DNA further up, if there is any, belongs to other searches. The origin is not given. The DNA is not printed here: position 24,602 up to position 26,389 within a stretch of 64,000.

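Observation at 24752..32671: Envelope glycan or lipid-linked sugar methylation cluster with a geranylgeranyl-reductase-like flavoprotein adjacent to a Dpm1/GtrB-like polyprenyl-phosphate glycosyltransferase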

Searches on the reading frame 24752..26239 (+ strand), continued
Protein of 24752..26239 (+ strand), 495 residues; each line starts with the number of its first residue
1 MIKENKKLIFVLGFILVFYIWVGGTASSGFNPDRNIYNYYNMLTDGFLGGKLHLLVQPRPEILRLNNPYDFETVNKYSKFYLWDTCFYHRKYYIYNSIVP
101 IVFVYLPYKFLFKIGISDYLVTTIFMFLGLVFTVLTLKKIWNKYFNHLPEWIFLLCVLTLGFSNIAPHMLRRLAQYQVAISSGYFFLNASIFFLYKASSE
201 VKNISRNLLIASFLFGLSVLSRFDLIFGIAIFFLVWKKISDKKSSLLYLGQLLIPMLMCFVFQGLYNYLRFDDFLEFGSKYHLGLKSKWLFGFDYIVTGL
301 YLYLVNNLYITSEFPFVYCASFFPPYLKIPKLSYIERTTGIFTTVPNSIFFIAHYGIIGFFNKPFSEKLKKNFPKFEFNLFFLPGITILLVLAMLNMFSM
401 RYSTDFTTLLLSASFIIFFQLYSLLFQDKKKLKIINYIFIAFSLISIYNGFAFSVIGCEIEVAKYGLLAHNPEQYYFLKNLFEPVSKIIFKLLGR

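Call 38: search_protein_families(library=pfam, proteins=[L012:32-664:+, L012:621-1811:+, L012:1852-2853:+, L012:2844-4085:+, L012:4127-4858:+, L012:4897-5622:+, L012:5577-8399:+, L012:8460-9332:-, L012:13029-16148:+, L012:16245-19178:+], max_evalue=0.001)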
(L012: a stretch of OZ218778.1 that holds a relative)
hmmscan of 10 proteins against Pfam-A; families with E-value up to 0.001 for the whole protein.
L012:32-664:+ (210 aa): 0 families

L012:621-1811:+ (396 aa): 5 families
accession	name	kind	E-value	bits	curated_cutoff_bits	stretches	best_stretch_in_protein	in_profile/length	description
PF13489.12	Methyltransf_23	-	1.4e-24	87.1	27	1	202-358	4-160/164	Methyltransferase domain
PF08242.18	Methyltransf_12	-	1.9e-09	38.6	30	1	224-312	1-97/98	Methyltransferase domain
PF08241.18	Methyltransf_11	-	2.9e-09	37.9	21.2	1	224-315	1-95/95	Methyltransferase domain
PF13847.12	Methyltransf_31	-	1e-08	35.5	27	1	218-323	2-114/145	Methyltransferase domain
PF13649.12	Methyltransf_25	-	2.8e-07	31.6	27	1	224-311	2-97/97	Methyltransferase domain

L012:1852-2853:+ (333 aa): 3 families
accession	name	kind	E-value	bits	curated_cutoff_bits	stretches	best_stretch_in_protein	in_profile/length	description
PF22725.1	GFO_IDH_MocA_C3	-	1.8e-14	54.2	27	1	136-246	9-121/124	GFO/IDH/MocA C-terminal domain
PF01408.29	GFO_IDH_MocA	-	4.4e-10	40.7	24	1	1-111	1-110/120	Oxidoreductase family, NAD-binding Rossmann fold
PF02894.22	GFO_IDH_MocA_C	-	2.8e-07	31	22.9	1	137-327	6-207/218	Oxidoreductase family, C-terminal alpha/beta domain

L012:2844-4085:+ (413 aa): 1 family
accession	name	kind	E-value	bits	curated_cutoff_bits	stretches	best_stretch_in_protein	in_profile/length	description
PF00535.33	Glycos_transf_2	-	1.3e-15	58.1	23.3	1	31-161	2-132/168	Glycosyl transferase family 2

L012:4127-4858:+ (243 aa): 2 families
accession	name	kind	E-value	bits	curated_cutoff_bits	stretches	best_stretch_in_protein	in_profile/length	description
PF05711.17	TylF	-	1.3e-24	87.3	23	1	59-222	69-242/264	Macrocin-O-methyltransferase (TylF)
PF13578.12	Methyltransf_24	-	5.3e-11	43.8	26.3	1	85-207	2-105/105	Methyltransferase domain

L012:4897-5622:+ (241 aa): 5 families
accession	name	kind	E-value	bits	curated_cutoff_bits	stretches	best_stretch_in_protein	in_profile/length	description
PF13489.12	Methyltransf_23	-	4.3e-11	43.2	27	1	56-172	24-124/164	Methyltransferase domain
PF08241.18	Methyltransf_11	-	1.2e-10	42.3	21.2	1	60-148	2-89/95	Methyltransferase domain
PF13649.12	Methyltransf_25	-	4.9e-09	37.2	27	1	59-148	2-95/97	Methyltransferase domain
PF08242.18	Methyltransf_12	-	7.3e-06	27.1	30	1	59-148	1-94/98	Methyltransferase domain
PF13847.12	Methyltransf_31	-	0.0001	22.4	27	1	57-157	6-111/145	Methyltransferase domain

L012:5577-8399:+ (940 aa): 1 family
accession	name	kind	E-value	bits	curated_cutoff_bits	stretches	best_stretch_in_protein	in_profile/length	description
PF13231.12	PMT_2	-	5e-05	24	26.1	1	216-374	7-160/160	Dolichyl-phosphate-mannose-protein mannosyltransferase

L012:8460-9332:- (290 aa): 3 families
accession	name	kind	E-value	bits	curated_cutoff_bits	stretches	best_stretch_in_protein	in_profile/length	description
PF00106.31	adh_short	-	1.1e-48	165.8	26.6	1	15-200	3-188/195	short chain dehydrogenase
PF13561.12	adh_short_C2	-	2e-30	106.6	27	1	22-201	6-183/236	Enoyl-(Acyl carrier protein) reductase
PF08659.16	KR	-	1.5e-07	31.9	22.6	1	15-163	3-151/180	KR domain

L012:13029-16148:+ (1039 aa): 2 families
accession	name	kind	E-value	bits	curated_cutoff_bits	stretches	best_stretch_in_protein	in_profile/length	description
PF07691.17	PA14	-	5.1e-16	59.2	24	1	906-1033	4-144/147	PA14 domain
PF13231.12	PMT_2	-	6.2e-06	26.9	26.1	1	335-479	18-158/160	Dolichyl-phosphate-mannose-protein mannosyltransferase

L012:16245-19178:+ (977 aa): 2 families
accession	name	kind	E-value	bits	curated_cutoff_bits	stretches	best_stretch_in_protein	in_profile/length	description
PF07691.17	PA14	-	8.5e-22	78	24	2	702-815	3-127/147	PA14 domain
PF13231.12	PMT_2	-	3.2e-11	44.1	26.1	1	244-403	4-157/160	Dolichyl-phosphate-mannose-protein mannosyltransferase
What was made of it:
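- L012 has MT, GT2-TM, TylF, MT, two homologues and PMT_2 proteins (call 38).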

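Call 40: search_protein_families(library=pfam, proteins=[L021:4314-5024:-, L021:5136-6551:+, L021:6674-7387:+, L021:7549-8124:+, L021:8170-8895:+, L021:8904-9884:+, L021:11291-12259:-, L021:12383-12787:-, L014:8528-9628:-, L017:8732-9712:-], max_evalue=0.001)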
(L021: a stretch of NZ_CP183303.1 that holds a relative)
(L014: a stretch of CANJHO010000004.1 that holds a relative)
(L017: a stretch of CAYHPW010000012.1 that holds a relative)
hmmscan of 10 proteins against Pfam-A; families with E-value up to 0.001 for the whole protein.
L021:4314-5024:- (236 aa): 2 families
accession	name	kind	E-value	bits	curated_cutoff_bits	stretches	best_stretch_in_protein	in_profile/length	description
PF00483.29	NTP_transferase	-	2.3e-14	54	21.2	1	7-135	4-136/245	Nucleotidyl transferase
PF12804.13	NTP_transf_3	-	3.6e-09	37.4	27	1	6-115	2-102/160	MobA-like NTP transferase domain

L021:5136-6551:+ (471 aa): 2 families
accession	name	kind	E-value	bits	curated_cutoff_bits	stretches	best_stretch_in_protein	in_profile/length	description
PF01593.30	Amino_oxidase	-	8.9e-12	45.4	19.8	2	198-443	189-442/443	Flavin containing amine oxidoreductase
PF13450.12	NAD_binding_8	-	2.5e-11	44.1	21.9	1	20-73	1-59/68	NAD(P)-binding Rossmann-like domain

L021:6674-7387:+ (237 aa): 1 family
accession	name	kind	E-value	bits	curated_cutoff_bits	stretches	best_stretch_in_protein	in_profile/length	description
PF00535.33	Glycos_transf_2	-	4.5e-18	66.2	23.3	1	13-167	1-165/168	Glycosyl transferase family 2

L021:7549-8124:+ (191 aa): 1 family
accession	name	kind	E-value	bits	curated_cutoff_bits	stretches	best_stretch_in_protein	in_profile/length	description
PF13580.11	SIS_2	-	2.2e-09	37.9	27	1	6-142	1-138/138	SIS domain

L021:8170-8895:+ (241 aa): 1 family
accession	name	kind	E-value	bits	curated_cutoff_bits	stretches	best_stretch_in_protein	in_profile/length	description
PF00923.25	TAL_FSA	-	5.1e-40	138.1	27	1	12-216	1-238/285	Transaldolase/Fructose-6-phosphate aldolase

L021:8904-9884:+ (326 aa): 2 families
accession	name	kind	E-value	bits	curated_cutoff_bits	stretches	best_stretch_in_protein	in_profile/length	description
PF00288.32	GHMP_kinases_N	-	9.8e-13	48.6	22.3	1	80-155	15-87/87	GHMP kinases N terminal domain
PF08544.19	GHMP_kinases_C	-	2.2e-09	38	21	1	230-306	2-78/85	GHMP kinases C terminal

L021:11291-12259:- (322 aa): 9 families
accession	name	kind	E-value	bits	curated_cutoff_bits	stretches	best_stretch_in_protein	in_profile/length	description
PF01370.27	Epimerase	-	1.3e-41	143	20.9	1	8-242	3-240/240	NAD dependent epimerase/dehydratase family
PF16363.11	GDP_Man_Dehyd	-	1.4e-38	133.7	27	1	9-260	3-266/332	GDP-mannose 4,6 dehydratase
PF01073.25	3Beta_HSD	-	7.1e-22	78.2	22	1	8-237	2-237/280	3-beta hydroxysteroid dehydrogenase/isomerase family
PF02719.21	Polysacc_synt_2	-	5e-15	55.9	20.2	1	9-276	4-266/293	Polysaccharide biosynthesis protein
PF13460.12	NAD_binding_10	-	1.1e-12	48.6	27.2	1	10-138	1-111/184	NAD(P)H-binding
PF07993.18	NAD_binding_4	-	5.1e-10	39.4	20.1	1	8-187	1-214/258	Male sterility protein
PF04321.23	RmlD_sub_bind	-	1.9e-09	37.5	27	1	43-263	33-234/287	RmlD substrate binding domain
PF03435.24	Sacchrp_dh_NADP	-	0.00016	22.5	25.1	1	9-85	3-79/129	Saccharopine dehydrogenase NADP binding domain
PF05368.20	NmrA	-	0.0004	20.5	27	0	8-124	7-106/298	NmrA-like family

L021:12383-12787:- (134 aa): 1 family
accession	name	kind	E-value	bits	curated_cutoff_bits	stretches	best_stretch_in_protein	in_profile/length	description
PF00472.26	RF-1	-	1e-20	74.3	35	1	17-127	5-116/116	RF-1 domain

L014:8528-9628:- (367 aa): 1 family
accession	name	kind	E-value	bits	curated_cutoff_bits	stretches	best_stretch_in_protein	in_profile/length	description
PF00535.33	Glycos_transf_2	-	7.9e-15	55.6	23.3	1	21-150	28-165/168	Glycosyl transferase family 2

L017:8732-9712:- (327 aa): 2 families
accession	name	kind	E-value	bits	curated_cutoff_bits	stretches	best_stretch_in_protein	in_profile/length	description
PF00535.33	Glycos_transf_2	-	7.3e-18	65.5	23.3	1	27-181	2-165/168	Glycosyl transferase family 2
PF13641.12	Glyco_tranf_2_3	-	1.1e-06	29.3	27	1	25-133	3-123/230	Glycosyltransferase like family 2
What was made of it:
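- GT-C homologues in Legionella sit with a different, short soluble GT2 and heptose-type sugar genes (call 40).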

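Call 41: search_solved_structures(query=A1, max_evalue=10, show_alignments=2)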
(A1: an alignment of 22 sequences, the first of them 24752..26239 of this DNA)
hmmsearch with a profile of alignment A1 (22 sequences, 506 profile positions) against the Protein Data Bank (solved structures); distinct sequences matched with E-value up to 10: 17.
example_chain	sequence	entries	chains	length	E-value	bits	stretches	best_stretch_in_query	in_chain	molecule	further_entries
9jtw_A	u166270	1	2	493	0.081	14.7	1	383-490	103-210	Aluminum-activated malate transporter 1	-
7vq3_A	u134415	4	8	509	0.087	14.7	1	383-490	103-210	Aluminum-activated malate transporter 1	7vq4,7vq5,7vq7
7voj_A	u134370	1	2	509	0.11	14.3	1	387-490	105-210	Aluminum-activated malate transporter 1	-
1wl7_A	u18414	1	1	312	0.2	13.4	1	77-104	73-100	arabinanase-TS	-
6a8h_A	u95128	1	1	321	0.21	13.4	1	77-104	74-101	endo-alpha-(1->5)-L-arabinanase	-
6a8i_A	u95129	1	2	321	0.21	13.4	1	77-104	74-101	endo-alpha-(1->5)-L-arabinanase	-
6b7k_A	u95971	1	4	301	0.35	12.7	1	82-104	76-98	Endo-alpha-(1->5)-L-arabinanase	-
3d5y_A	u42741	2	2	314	0.64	11.8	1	77-104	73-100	Intracellular arabinanase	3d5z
6f1g_A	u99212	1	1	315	0.64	11.8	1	77-104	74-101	Intracellular endo-alpha-(1->5)-L-arabinanase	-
3d61_A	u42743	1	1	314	0.65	11.8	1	77-104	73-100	Intracellular arabinanase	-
3d60_A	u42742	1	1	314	0.65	11.8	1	77-104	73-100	Intracellular arabinanase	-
3cu9_A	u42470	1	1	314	0.65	11.8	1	77-104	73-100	Intracellular arabinanase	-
2ksd_A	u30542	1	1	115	0.69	11.7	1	401-492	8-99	Aerobic respiration control sensor protein arcB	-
11kc_A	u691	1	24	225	2.3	10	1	417-483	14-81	Designed nanoparticle O43-TM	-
6b85_J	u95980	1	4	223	2.7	9.7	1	417-483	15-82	TMHC4_R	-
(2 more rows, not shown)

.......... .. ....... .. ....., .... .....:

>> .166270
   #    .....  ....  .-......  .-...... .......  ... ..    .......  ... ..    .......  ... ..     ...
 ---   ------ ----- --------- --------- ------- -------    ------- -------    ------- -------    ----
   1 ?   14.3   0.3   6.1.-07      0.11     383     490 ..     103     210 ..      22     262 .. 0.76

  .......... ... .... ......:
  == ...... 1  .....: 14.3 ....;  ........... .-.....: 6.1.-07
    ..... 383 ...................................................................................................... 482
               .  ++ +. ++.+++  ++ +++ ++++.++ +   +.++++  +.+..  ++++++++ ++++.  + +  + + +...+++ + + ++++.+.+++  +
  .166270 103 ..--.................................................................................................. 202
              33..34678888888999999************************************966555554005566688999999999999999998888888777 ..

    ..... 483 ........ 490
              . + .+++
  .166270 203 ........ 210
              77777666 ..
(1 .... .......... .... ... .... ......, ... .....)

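Call 61: search_protein_representatives(alignment_id=A1)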
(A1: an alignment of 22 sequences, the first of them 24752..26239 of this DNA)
Query: 22 sequences, 506 profile positions. Proteins with E-value up to 0.001 (for the whole library): 9795; up to 1e-10: 6939; up to 1e-30: 4145. The best 150 are listed.
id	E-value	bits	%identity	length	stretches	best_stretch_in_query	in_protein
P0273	3.4e-185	633.0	-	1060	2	19-493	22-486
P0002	2.3e-165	567.5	-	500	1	14-502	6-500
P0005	4.1e-164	563.4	-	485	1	8-504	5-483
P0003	5.7e-161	553.0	-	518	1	5-503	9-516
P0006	3.2e-154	530.8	-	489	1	15-494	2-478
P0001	4.6e-149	513.8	-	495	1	11-498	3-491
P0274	6.7e-139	480.2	-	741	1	9-493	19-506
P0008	6.3e-138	477.0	-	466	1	12-476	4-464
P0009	1.5e-136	472.4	-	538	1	12-488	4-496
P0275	2.8e-136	471.6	-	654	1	18-500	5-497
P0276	3.4e-136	471.3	-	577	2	15-407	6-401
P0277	4.1e-136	471.0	-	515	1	17-500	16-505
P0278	4.6e-136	470.9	-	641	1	15-501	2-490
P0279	6.3e-136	470.4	-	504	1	10-500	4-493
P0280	1.6e-134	465.7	-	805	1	12-492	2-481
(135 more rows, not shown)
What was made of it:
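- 24752..26239 (+): 495-aa polytopic membrane protein with a GT-C glycosyltransferase fold; unclassified family. Proposed periplasmic transferase that uses a polyprenyl-P-sugar donor. The family has 9,795 clusters at E<=1e-3 (call 61).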

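Call 70: search_protein_families(library=pfam, alignment_id=A4, max_evalue=0.00001)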
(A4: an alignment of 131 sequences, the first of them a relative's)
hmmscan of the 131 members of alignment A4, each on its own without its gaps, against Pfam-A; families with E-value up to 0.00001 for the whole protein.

A. member 1, L006:9736-11304:+ (522 aa): 2 families
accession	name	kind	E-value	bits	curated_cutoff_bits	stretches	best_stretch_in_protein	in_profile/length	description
PF01593.30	Amino_oxidase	-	4.1e-14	53.1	19.8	1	14-428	2-366/443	Flavin containing amine oxidoreductase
PF13450.12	NAD_binding_8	-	1.5e-11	44.8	21.9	1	8-72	1-66/68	NAD(P)-binding Rossmann-like domain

B. families by the number of members that match (of 131 scanned): 186 families (the first 25 are shown)
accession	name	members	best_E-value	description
PF01370.27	Epimerase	8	5.8e-46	NAD dependent epimerase/dehydratase family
PF16363.11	GDP_Man_Dehyd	8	4.2e-39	GDP-mannose 4,6 dehydratase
PF00535.33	Glycos_transf_2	8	2.8e-28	Glycosyl transferase family 2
PF01073.25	3Beta_HSD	8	8e-26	3-beta hydroxysteroid dehydrogenase/isomerase family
PF13489.12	Methyltransf_23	8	2e-20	Methyltransferase domain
PF08241.18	Methyltransf_11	8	2.4e-17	Methyltransferase domain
PF13460.12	NAD_binding_10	8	1.2e-14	NAD(P)H-binding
PF00288.32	GHMP_kinases_N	8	1.8e-14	GHMP kinases N terminal domain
PF04321.23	RmlD_sub_bind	8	1.6e-11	RmlD substrate binding domain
PF08544.19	GHMP_kinases_C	8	2.3e-10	GHMP kinases C terminal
PF02719.21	Polysacc_synt_2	7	2.1e-17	Polysaccharide biosynthesis protein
PF08242.18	Methyltransf_12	7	7.2e-17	Methyltransferase domain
PF07993.18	NAD_binding_4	7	1.9e-10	Male sterility protein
PF13847.12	Methyltransf_31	6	4.1e-16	Methyltransferase domain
PF00923.25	TAL_FSA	5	5.1e-40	Transaldolase/Fructose-6-phosphate aldolase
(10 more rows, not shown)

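Call 79: find_encoding_contigs(protein=P0002, flank=10000, max_places=2)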
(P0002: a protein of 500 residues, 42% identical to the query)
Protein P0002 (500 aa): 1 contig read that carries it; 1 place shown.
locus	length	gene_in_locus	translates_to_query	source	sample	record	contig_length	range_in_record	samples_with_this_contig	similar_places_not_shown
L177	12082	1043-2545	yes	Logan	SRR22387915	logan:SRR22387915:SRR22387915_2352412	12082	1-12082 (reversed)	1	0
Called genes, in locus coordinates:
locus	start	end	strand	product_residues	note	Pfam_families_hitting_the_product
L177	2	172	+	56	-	?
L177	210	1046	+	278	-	PF00218:IGPS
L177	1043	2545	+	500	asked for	-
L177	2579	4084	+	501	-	-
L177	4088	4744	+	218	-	PF13489:Methyltransf_23, PF13847:Methyltransf_31 (weak), PF08241:Methyltransf_11 (weak)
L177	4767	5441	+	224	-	PF13489:Methyltransf_23 (weak), PF08241:Methyltransf_11, PF13649:Methyltransf_25 (weak), PF13847:Methyltransf_31 (weak)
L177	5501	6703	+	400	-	PF00535:Glycos_transf_2, PF26629:GT2_TM_C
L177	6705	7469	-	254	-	PF00902:TatC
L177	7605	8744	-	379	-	PF00696:AA_kinase, PF01472:PUA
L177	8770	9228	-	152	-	PF02472:ExbD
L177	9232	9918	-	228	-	PF01618:MotA_ExbB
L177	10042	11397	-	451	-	PF13103:TonB_2, PF03544:TonB_C (weak)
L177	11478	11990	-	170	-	-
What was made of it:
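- On Polyprenol/dolichol-saturating GGR coupled to a glycosylation pathway: L177 has the module without a GGR (call 79).
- The closest homologous module, L177, has none (call 79). It offers no other substrate pathway (call 79).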
